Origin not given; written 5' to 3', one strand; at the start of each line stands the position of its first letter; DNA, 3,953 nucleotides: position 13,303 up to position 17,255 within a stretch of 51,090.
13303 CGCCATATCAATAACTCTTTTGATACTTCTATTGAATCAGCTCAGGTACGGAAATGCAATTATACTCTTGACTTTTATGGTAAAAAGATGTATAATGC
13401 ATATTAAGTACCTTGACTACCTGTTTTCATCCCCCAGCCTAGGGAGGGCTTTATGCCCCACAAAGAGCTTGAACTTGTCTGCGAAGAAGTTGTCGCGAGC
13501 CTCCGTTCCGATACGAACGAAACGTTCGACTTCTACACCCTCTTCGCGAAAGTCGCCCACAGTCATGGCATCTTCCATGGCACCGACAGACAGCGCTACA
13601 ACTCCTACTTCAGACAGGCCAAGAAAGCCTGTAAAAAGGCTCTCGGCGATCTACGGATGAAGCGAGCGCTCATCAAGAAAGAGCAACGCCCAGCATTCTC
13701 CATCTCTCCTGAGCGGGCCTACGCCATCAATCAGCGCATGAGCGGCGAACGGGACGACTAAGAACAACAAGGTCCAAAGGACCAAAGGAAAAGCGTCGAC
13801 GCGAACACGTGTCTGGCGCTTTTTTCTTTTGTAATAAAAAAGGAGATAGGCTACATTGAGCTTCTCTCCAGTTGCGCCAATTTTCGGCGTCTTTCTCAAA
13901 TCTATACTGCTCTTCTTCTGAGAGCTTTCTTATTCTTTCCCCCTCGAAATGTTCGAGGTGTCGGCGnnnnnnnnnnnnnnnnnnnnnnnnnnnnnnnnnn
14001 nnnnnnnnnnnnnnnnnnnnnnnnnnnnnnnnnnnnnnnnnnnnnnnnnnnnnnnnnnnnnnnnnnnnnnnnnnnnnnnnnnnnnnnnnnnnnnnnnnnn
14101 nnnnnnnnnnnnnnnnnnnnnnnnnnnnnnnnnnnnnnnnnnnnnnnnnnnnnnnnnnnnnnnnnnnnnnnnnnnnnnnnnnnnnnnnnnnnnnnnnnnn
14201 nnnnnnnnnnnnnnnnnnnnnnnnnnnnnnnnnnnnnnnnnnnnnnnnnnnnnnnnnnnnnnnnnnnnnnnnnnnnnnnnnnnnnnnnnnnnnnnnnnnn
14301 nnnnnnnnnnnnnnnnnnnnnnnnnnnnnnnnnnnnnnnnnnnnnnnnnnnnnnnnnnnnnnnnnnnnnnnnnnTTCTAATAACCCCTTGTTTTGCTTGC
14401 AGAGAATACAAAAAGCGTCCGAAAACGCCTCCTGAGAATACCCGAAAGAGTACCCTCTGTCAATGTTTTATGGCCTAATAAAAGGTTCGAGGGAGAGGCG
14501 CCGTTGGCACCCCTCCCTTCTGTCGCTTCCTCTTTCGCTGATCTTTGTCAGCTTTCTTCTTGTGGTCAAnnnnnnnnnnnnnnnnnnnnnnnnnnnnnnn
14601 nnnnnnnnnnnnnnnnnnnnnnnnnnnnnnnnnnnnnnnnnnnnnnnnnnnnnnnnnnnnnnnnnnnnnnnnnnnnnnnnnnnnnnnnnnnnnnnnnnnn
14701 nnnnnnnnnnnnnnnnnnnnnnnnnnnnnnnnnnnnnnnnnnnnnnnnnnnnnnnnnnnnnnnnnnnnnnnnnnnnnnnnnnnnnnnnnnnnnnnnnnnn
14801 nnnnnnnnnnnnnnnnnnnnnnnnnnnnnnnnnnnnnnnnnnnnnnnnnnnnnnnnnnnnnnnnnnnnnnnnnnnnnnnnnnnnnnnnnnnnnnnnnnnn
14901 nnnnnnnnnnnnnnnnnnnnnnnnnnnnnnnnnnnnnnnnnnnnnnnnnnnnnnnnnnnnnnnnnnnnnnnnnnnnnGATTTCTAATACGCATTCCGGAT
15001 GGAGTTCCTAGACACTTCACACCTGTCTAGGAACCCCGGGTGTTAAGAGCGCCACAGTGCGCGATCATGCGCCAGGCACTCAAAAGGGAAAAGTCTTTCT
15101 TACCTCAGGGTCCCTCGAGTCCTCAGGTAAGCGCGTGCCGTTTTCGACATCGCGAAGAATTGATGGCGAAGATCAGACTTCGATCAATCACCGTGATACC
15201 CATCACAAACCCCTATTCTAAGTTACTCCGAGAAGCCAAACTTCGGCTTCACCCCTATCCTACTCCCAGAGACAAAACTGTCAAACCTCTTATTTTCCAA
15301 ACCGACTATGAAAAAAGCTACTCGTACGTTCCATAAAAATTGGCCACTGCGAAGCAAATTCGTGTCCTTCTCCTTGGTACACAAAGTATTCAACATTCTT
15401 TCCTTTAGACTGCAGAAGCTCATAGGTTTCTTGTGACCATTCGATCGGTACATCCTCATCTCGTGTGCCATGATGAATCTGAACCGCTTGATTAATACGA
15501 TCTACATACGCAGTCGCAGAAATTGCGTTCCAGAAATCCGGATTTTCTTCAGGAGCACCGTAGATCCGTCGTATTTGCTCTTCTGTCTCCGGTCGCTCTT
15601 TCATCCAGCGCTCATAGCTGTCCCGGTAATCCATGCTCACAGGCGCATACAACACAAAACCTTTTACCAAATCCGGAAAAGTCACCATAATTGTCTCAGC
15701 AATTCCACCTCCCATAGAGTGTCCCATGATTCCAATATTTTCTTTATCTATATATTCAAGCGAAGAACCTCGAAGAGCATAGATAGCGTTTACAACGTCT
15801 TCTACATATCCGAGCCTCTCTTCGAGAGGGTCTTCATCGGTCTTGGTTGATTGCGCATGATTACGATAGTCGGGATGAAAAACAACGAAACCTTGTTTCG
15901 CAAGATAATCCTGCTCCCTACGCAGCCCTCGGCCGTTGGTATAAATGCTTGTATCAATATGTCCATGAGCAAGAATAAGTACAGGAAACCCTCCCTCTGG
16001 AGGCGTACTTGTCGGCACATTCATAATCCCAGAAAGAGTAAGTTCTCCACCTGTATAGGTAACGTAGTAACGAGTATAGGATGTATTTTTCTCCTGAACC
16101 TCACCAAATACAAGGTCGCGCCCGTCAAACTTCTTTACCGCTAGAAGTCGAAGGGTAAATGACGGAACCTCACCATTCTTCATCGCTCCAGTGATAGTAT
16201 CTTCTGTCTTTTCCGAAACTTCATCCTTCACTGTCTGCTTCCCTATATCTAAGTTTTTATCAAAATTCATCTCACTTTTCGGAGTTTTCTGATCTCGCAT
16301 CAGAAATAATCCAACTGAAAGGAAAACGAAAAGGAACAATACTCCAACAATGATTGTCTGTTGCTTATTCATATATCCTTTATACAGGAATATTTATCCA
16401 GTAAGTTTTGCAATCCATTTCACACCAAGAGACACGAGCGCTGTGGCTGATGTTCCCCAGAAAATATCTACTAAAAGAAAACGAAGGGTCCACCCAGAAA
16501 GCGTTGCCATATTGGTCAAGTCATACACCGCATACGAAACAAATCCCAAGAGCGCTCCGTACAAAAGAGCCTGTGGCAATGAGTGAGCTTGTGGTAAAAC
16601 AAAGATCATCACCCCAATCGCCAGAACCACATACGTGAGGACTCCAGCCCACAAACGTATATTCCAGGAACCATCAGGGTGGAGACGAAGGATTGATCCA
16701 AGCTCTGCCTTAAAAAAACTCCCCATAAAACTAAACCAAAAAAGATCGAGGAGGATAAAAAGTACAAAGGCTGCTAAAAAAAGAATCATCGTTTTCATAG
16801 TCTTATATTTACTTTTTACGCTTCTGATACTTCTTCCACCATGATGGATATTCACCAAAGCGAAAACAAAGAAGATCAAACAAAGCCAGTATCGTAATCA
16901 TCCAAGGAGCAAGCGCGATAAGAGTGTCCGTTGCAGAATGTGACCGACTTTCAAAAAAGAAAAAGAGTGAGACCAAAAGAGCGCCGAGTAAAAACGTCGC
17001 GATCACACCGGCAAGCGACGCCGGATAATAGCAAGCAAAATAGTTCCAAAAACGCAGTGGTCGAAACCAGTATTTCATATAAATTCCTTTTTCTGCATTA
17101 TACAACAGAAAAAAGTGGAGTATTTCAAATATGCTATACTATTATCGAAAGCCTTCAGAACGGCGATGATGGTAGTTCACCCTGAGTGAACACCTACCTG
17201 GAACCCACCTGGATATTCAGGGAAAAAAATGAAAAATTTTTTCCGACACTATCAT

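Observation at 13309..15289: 2-kb GC-rich islet upstream of uvrC with three autonomous transcription units, including a tandem paralog pair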

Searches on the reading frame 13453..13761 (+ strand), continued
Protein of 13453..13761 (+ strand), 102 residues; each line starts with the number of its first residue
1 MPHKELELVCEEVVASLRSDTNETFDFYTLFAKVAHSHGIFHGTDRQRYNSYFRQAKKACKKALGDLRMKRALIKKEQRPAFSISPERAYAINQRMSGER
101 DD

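Call 100: search_protein_families(library=pfam, alignment_id=A4, max_evalue=0.5)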
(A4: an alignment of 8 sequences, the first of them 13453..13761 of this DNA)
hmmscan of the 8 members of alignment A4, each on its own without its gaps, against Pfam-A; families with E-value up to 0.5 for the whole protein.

A. member 1, window:13453-13761:+ (102 aa): 1 family
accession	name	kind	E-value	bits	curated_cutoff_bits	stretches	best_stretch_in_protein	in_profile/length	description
PF00193.23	Xlink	-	0.1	13.3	27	1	40-67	2-29/92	Extracellular link domain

B. families by the number of members that match (of 8 scanned): 6 families
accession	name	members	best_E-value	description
PF13608.11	Potyvirid-P3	1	0.051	Protein P3 of Potyviral polyprotein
PF16994.11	Glyco_trans_4_5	1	0.065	Glycosyl-transferase family 4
PF00193.23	Xlink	1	0.1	Extracellular link domain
PF07741.18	BRF1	1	0.11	Brf1-like TBP-binding domain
PF06638.16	Strabismus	1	0.18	Strabismus protein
PF08748.17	Phage_TAC_4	1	0.18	Phage tail assembly chaperone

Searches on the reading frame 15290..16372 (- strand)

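Call 5: search_protein_families(library=pfam, proteins=[window:15290-16372:-], max_evalue=1)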
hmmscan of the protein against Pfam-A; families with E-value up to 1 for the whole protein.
window:15290-16372:- (360 aa): 20 families
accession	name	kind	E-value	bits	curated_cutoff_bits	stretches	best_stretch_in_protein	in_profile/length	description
PF00326.27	Peptidase_S9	-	3e-22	79.6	22.6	1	152-342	5-194/213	Prolyl oligopeptidase family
PF00561.26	Abhydrolase_1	-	1.5e-13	51.5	25.8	1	130-266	1-126/245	alpha/beta hydrolase fold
PF20434.5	BD-FAE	-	1.7e-13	51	26.8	1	129-318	13-213/215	BD-FAE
PF12146.15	Hydrolase_4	-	5.8e-13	49.1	27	2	132-246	7-111/239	Serine aminopeptidase, S33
PF01738.24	DLH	-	7.8e-13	48.9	21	1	154-342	34-191/217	Dienelactone hydrolase family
PF07859.19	Abhydrolase_3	-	2e-11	44.5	25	1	190-340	49-209/210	alpha/beta hydrolase fold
PF12697.13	Abhydrolase_6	-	9.8e-08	33.4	26.3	1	132-262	1-109/217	Alpha/beta hydrolase family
PF02230.22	Abhydrolase_2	-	3.4e-06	27.5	23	2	298-342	160-204/217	Phospholipase/Carboxylesterase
PF07819.20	PGAP1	-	2.1e-05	24.9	24.3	1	178-249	60-133/233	PGAP1-like alpha/beta domain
PF12740.14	PETase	-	0.00015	21.7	28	1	156-234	76-148/263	PET hydrolase-like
PF00756.26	Esterase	-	0.00018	21.8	22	1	120-339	15-228/251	Putative esterase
PF02129.25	Peptidase_S15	-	0.00066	19.9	23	1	261-331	189-255/262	X-Pro dipeptidyl-peptidase (S15 family)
PF10230.15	LIDHydrolase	-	0.0025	18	27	1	182-254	60-128/262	Lipid-droplet associated hydrolase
PF07224.18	Chlorophyllase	-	0.0037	16.6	26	1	126-229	39-134/301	Chlorophyllase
PF03403.19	PAF-AH_p_II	-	0.0057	15.7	20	1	98-178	71-144/372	Platelet-activating factor acetylhydrolase, isoform II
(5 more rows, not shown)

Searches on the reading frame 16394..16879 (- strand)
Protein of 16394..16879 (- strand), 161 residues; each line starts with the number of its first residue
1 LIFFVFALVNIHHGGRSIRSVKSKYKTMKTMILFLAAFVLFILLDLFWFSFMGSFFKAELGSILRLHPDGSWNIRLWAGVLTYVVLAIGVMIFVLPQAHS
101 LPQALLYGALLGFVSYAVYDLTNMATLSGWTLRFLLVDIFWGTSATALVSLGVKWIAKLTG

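Call 82: search_protein_families(library=pfam, proteins=[window:16394-16879:-], max_evalue=0.1)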
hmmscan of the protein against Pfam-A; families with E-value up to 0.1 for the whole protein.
window:16394-16879:- (161 aa): 2 families
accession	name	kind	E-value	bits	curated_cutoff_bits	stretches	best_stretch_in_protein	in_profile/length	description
PF09945.14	DUF2177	-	2.8e-28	98.9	26.9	1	31-151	2-120/124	Predicted membrane protein (DUF2177)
PF19592.4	DUF6097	-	0.056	14.1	27.5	0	16-52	51-87/152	Family of unknown function (DUF6097)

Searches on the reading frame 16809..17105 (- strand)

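Call 82: search_protein_families(library=pfam, proteins=[window:16809-17105:-], max_evalue=0.1)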
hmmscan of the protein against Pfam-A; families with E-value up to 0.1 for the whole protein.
window:16809-17105:- (98 aa): 2 families
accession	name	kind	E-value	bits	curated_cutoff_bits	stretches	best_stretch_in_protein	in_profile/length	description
PF03982.18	DAGAT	-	0.025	13.9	22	1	5-32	27-54/297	Diacylglycerol acyltransferase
PF23262.1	NFD4_C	-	0.047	13.9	27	1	9-67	9-60/215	NFD4, C-terminal domain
